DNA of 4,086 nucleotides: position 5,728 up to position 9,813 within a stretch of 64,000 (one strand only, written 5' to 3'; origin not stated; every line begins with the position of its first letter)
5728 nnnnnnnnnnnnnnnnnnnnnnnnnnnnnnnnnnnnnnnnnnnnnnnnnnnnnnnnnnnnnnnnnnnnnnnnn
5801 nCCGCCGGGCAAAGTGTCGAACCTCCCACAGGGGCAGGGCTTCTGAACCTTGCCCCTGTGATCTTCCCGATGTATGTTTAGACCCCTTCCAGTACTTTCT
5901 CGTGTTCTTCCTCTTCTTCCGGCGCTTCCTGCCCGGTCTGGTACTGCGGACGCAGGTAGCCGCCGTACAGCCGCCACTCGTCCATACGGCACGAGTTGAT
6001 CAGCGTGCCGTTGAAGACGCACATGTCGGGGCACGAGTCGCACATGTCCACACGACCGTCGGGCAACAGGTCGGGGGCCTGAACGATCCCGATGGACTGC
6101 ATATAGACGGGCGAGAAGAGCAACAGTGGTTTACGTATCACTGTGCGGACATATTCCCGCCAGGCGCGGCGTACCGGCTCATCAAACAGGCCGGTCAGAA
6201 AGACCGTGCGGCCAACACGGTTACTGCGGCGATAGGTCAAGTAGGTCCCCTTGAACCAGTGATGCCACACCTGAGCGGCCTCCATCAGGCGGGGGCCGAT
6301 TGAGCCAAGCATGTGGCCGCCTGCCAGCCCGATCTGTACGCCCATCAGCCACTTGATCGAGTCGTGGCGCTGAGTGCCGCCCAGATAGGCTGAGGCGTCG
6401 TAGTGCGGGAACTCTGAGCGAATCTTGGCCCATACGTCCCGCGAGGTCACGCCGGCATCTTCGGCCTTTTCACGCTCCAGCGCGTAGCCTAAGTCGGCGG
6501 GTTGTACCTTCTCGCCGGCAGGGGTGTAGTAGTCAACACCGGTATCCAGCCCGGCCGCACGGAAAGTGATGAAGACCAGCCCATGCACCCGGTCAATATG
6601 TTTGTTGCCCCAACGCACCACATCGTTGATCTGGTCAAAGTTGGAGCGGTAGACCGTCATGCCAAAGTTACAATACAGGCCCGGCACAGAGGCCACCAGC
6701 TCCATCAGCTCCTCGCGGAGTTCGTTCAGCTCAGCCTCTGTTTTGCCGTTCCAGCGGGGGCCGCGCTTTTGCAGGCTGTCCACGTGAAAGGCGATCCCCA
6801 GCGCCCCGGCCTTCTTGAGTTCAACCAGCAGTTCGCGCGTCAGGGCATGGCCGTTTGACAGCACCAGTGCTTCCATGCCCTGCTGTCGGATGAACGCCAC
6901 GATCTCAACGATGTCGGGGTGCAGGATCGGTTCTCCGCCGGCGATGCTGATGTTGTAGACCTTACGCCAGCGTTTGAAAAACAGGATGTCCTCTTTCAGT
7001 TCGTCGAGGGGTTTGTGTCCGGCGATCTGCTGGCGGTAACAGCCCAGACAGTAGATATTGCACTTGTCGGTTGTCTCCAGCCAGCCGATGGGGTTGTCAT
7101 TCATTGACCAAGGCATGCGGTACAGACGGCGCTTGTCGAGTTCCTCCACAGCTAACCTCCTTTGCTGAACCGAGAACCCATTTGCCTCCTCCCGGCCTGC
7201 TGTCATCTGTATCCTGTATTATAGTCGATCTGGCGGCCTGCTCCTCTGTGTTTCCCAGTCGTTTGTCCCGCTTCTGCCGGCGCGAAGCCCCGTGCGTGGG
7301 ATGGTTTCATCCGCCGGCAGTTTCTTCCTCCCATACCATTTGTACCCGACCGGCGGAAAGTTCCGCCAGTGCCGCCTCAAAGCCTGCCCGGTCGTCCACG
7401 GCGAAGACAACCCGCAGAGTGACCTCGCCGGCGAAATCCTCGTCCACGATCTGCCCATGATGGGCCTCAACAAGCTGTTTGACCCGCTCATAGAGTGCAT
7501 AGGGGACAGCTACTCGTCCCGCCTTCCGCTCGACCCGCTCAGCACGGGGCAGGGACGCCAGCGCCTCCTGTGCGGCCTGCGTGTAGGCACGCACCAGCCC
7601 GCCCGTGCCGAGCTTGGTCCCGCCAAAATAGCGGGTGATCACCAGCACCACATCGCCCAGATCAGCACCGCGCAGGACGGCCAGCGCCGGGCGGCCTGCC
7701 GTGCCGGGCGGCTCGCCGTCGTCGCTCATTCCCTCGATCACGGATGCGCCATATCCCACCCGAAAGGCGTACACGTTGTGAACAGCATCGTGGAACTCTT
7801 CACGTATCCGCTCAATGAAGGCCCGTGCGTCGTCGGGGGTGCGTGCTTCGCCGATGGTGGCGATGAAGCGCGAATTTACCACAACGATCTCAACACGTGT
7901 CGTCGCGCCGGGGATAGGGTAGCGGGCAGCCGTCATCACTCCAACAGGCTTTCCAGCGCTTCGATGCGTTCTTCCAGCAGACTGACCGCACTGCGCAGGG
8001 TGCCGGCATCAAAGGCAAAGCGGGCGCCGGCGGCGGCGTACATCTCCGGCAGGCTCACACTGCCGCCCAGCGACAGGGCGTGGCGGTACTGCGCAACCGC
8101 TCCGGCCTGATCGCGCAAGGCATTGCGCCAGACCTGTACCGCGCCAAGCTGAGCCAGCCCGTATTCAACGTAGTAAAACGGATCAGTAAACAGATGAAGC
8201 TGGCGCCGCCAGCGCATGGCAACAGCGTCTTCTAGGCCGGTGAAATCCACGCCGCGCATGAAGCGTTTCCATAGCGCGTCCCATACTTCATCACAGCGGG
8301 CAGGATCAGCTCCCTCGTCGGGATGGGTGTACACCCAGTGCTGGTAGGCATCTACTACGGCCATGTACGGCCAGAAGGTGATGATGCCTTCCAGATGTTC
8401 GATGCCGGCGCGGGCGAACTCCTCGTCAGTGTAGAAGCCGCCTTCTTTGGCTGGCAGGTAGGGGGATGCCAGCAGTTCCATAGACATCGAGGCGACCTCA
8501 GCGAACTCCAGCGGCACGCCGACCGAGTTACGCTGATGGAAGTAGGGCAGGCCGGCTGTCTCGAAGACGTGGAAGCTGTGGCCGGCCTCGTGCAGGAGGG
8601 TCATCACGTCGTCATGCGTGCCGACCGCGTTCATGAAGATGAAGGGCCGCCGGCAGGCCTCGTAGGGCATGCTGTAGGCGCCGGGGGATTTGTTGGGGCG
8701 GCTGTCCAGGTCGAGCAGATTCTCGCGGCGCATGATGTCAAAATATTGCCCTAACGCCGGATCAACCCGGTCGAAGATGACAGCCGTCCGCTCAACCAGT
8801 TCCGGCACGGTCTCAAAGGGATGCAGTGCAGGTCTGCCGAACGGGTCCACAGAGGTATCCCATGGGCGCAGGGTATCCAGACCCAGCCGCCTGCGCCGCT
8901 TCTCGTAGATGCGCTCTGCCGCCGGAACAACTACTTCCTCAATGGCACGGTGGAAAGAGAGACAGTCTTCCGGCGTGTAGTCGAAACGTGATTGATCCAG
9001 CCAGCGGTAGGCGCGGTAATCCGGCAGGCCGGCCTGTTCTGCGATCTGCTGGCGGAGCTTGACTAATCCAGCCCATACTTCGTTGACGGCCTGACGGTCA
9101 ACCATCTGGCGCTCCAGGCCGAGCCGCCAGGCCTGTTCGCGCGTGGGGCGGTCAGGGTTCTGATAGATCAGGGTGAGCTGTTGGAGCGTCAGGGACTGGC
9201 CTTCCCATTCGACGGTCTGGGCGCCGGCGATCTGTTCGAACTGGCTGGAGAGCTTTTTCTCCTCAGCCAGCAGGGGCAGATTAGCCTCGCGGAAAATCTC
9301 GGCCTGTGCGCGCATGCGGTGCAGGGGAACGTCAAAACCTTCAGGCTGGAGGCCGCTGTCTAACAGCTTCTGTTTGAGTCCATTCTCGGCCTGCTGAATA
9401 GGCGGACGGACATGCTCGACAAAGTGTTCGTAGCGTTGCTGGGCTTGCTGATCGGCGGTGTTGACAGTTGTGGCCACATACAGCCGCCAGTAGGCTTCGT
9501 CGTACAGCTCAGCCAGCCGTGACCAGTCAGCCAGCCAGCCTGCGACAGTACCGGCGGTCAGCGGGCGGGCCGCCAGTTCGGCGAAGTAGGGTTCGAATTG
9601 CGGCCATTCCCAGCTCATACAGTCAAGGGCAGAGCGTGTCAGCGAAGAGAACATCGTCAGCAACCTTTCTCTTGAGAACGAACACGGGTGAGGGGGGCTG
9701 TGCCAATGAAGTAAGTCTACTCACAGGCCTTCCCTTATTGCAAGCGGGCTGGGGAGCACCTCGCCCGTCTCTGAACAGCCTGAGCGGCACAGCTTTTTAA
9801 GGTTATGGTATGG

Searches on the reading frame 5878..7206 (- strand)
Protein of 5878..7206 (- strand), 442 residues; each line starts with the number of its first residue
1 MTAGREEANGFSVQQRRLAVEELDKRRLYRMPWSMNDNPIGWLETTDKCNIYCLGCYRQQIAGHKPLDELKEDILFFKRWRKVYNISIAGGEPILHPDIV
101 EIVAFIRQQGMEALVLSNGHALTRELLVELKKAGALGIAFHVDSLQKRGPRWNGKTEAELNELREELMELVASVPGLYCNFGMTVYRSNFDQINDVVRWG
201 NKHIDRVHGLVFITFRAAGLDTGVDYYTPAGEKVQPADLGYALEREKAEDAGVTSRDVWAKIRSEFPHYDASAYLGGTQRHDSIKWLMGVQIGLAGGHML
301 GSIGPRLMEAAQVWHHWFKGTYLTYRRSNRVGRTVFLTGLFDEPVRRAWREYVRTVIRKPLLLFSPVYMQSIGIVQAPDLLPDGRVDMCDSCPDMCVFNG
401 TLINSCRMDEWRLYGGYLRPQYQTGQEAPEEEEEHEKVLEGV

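Call 7: search_protein_families(library=pfam, proteins=[window:5878-7206:-], max_evalue=0.0001)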
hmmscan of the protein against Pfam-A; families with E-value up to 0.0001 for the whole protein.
window:5878-7206:- (442 aa): 1 family
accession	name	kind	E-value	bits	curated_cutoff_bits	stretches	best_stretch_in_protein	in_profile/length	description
PF04055.27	Radical_SAM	-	1.9e-14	54.6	29.5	1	44-198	2-164/166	Radical SAM superfamily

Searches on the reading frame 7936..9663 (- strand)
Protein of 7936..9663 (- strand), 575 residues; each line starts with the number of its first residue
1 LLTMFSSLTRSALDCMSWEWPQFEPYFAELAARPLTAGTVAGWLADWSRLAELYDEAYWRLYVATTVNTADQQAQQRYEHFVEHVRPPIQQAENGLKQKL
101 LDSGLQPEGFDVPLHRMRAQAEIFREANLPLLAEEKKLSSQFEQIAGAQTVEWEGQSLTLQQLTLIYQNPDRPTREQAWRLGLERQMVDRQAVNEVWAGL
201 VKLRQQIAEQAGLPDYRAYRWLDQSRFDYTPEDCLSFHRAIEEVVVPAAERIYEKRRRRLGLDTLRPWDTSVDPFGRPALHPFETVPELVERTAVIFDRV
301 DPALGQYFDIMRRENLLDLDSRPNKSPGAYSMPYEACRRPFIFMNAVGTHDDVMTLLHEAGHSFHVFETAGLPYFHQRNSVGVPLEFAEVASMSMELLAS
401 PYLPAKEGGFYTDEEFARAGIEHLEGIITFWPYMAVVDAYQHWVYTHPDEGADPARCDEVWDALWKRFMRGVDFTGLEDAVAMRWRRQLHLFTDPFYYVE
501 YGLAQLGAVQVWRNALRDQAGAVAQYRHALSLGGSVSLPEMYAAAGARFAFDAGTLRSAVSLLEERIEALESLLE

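Call 7: search_protein_families(library=pfam, proteins=[window:7936-9663:-], max_evalue=0.0001)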
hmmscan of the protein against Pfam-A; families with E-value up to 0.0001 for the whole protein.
window:7936-9663:- (575 aa): 1 family
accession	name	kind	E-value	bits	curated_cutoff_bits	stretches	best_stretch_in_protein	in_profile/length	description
PF01432.26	Peptidase_M3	-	1.1e-42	147.4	27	1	167-557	3-453/457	Peptidase family M3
